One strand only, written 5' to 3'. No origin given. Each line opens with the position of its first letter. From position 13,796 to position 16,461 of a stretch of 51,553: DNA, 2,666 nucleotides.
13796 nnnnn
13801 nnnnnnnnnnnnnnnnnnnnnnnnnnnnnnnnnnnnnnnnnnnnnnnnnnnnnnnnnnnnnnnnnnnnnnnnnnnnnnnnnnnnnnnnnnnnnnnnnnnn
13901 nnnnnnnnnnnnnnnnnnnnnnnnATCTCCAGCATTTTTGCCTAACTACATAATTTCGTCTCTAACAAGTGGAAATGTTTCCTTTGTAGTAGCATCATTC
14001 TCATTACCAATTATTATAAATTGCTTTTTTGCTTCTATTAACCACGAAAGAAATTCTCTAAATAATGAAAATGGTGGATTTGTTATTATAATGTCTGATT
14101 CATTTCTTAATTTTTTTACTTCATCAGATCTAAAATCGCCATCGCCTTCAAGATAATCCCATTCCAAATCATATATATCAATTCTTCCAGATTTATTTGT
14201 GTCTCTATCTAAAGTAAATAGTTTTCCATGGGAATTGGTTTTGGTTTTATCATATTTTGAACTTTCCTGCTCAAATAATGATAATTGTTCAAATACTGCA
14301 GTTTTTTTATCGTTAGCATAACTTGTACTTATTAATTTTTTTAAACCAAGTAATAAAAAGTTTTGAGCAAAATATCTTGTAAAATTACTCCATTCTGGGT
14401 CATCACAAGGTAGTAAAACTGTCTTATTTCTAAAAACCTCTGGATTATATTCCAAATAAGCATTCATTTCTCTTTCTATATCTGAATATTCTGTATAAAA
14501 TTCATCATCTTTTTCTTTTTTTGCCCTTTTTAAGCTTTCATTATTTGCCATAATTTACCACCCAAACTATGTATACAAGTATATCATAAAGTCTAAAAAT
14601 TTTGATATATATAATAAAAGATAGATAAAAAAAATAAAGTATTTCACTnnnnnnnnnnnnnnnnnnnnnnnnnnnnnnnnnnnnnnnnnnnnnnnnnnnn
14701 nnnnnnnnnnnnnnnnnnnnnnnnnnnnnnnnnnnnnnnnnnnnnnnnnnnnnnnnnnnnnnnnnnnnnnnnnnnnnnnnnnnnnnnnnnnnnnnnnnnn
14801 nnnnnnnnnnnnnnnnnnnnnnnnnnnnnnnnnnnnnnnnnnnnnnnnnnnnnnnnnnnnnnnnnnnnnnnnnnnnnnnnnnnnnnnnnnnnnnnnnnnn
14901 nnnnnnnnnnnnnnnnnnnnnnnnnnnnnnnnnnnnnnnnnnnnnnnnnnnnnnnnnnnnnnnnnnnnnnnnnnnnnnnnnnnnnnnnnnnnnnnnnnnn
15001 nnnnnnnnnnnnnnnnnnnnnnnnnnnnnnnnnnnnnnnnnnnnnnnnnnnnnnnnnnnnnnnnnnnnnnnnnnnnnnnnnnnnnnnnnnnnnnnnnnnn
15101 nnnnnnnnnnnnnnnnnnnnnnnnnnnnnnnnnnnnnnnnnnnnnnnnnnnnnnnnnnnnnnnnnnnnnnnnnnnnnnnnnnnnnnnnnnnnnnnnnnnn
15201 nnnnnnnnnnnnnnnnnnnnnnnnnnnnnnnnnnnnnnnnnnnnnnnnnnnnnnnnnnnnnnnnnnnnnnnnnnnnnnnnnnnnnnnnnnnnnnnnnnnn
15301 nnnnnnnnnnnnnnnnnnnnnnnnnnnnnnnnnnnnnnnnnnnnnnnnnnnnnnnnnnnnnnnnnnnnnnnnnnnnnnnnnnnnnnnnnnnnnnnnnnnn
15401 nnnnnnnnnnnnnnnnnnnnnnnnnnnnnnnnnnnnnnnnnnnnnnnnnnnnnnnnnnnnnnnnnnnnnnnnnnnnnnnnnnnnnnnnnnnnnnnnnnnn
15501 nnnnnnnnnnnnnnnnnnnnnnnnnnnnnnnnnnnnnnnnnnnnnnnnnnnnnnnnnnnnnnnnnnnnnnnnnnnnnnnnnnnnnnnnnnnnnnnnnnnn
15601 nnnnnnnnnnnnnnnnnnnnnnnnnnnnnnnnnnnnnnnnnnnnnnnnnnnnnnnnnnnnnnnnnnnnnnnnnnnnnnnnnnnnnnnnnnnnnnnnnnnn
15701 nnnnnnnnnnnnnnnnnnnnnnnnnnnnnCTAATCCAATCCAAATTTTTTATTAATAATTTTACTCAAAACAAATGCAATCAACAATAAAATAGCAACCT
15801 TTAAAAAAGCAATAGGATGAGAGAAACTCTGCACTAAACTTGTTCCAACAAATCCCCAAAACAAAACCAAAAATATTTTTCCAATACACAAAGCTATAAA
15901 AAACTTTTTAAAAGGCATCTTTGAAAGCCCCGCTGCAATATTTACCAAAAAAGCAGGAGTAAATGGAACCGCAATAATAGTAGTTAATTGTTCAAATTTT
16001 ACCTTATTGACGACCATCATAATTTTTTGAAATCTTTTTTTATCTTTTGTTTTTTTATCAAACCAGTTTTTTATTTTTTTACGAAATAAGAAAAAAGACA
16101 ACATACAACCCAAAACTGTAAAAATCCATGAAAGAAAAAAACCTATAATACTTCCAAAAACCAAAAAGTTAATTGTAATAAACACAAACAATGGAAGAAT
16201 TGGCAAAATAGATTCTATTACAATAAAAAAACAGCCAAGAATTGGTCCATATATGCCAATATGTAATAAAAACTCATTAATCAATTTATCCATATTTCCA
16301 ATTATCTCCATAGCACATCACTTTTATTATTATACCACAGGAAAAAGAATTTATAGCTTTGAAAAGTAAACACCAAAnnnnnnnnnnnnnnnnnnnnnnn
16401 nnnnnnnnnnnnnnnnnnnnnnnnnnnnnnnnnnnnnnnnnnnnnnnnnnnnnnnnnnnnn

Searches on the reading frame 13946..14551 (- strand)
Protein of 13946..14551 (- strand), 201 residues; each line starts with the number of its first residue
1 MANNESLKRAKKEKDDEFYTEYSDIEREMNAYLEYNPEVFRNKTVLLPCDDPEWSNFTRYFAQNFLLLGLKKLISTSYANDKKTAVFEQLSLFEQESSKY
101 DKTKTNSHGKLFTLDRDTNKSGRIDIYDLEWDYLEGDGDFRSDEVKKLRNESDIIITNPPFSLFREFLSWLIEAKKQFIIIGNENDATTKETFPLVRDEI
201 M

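Call 16: search_protein_families(library=pfam, proteins=[window:13946-14551:-], max_evalue=0.001)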
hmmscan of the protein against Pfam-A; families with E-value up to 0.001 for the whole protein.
window:13946-14551:- (201 aa): 1 family
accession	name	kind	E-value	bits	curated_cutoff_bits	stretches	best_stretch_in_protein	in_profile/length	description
PF13651.11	EcoRI_methylase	-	3.5e-72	244.1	26.4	1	7-199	2-186/345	Adenine-specific methyltransferase EcoRI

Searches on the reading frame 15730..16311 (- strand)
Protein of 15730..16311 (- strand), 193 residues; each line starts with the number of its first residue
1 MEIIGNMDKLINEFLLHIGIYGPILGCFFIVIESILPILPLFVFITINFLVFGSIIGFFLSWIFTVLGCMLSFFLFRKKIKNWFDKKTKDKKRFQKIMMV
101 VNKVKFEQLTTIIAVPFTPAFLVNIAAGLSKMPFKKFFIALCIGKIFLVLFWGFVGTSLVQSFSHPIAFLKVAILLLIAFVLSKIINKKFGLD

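Call 16: search_protein_families(library=pfam, proteins=[window:15730-16311:-], max_evalue=0.001)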
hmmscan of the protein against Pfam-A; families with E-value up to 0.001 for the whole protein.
window:15730-16311:- (193 aa): 1 family
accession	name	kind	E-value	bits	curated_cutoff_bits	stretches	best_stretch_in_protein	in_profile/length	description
PF09335.16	VTT_dom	-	2.3e-20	73.7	33.9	1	40-157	2-122/123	VTT domain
